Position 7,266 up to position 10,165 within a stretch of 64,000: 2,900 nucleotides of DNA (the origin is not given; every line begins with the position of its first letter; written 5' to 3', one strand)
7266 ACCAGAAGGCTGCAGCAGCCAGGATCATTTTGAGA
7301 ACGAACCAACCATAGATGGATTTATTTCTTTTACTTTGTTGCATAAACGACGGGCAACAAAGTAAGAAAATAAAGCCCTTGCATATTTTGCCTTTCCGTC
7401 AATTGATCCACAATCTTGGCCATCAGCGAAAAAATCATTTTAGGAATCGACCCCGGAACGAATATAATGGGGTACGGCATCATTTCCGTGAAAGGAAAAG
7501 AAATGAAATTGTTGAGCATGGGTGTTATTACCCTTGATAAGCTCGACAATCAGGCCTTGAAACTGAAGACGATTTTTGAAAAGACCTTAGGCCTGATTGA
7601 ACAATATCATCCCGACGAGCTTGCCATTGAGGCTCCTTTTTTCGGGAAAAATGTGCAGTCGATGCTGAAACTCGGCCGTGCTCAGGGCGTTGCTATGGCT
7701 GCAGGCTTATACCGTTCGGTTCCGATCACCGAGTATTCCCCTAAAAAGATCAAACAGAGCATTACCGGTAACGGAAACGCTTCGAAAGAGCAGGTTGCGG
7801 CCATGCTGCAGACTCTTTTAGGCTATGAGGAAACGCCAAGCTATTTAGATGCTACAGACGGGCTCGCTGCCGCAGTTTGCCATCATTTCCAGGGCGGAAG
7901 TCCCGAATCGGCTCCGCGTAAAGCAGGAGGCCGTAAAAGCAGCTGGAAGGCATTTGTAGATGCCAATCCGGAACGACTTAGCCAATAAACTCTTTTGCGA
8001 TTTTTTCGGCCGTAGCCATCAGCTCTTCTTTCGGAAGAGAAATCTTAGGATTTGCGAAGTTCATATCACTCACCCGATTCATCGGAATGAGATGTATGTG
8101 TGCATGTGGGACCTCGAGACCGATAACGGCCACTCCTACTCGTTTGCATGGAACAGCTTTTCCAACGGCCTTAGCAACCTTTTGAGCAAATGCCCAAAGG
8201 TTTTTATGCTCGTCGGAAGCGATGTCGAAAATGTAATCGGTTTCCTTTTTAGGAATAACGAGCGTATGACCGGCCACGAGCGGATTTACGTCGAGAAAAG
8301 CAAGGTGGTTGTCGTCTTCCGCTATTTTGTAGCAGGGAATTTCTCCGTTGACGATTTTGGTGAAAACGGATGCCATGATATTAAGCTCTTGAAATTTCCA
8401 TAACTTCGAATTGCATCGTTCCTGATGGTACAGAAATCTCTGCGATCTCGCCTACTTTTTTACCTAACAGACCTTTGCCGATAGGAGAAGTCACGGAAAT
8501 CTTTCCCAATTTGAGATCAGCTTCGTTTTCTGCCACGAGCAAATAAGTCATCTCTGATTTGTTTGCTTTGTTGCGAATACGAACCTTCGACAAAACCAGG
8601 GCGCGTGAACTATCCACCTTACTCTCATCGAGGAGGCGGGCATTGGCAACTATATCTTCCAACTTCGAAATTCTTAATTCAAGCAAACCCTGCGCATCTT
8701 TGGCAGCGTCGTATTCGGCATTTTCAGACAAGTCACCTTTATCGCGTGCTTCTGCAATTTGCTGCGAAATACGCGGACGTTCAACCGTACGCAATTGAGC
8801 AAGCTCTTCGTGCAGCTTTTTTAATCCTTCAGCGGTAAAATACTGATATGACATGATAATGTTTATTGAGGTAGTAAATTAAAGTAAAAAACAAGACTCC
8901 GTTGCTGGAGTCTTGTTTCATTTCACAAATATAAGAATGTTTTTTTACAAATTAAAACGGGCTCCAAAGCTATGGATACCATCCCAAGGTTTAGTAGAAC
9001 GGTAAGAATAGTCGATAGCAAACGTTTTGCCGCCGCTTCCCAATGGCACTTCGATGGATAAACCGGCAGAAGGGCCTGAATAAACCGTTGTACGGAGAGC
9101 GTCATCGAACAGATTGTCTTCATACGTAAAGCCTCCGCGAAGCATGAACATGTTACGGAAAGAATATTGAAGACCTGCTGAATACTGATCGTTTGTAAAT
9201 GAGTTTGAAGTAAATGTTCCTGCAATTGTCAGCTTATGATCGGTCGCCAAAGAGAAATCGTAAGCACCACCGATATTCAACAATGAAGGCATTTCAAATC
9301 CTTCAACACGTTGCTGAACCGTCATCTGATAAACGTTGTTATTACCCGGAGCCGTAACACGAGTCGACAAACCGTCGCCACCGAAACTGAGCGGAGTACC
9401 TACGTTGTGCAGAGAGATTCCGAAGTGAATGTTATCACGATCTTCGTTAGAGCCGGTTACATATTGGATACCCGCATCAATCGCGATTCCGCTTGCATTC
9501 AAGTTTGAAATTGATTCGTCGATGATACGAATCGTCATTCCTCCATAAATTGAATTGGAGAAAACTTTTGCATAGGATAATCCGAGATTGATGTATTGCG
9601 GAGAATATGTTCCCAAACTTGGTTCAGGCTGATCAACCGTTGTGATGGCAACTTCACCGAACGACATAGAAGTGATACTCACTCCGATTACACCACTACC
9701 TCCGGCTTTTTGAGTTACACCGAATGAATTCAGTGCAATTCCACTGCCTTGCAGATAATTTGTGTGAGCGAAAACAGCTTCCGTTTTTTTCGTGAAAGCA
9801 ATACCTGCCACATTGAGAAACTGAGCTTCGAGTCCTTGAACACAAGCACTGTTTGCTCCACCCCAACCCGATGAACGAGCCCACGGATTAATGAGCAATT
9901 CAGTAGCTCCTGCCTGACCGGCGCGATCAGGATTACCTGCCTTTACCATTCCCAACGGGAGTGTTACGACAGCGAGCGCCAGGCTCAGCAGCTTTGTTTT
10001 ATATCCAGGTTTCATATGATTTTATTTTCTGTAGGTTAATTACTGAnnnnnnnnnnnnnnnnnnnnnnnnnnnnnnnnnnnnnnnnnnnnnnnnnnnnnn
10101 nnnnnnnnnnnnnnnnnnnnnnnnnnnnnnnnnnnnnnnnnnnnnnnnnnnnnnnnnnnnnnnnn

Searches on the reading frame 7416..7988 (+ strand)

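Call 74: search_protein_families(library=pfam, proteins=[window:7416-7988:+], max_evalue=0.001)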
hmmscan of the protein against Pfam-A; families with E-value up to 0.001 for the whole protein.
window:7416-7988:+ (190 aa): 1 family
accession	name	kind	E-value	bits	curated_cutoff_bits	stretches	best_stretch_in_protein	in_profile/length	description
PF02075.23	RuvC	-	5.5e-43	146.9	22.2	1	8-156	1-148/148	Crossover junction endodeoxyribonuclease RuvC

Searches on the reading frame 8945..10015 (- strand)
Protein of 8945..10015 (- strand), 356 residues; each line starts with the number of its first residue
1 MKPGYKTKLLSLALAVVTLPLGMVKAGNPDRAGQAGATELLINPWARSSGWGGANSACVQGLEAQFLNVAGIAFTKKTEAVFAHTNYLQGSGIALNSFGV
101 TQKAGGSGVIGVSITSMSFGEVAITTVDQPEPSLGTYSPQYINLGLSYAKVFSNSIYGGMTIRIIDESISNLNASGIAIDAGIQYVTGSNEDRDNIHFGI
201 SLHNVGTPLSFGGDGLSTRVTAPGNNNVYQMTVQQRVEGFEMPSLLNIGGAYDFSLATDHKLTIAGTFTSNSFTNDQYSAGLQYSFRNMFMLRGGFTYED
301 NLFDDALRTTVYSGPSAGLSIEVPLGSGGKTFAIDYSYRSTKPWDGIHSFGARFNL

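Call 45: search_protein_families(library=pfam, proteins=[window:8945-10015:-], max_evalue=0.01)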
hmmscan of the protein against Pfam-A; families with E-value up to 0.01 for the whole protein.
window:8945-10015:- (356 aa): 2 families
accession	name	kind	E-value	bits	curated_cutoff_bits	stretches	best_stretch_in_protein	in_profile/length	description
PF19572.5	PorV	-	0.00057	19.9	27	0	36-181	12-155/243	Type IX secretion system protein PorV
PF13505.12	OMP_b-brl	-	0.0057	17.3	28.7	1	174-302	43-155/175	Outer membrane protein beta-barrel domain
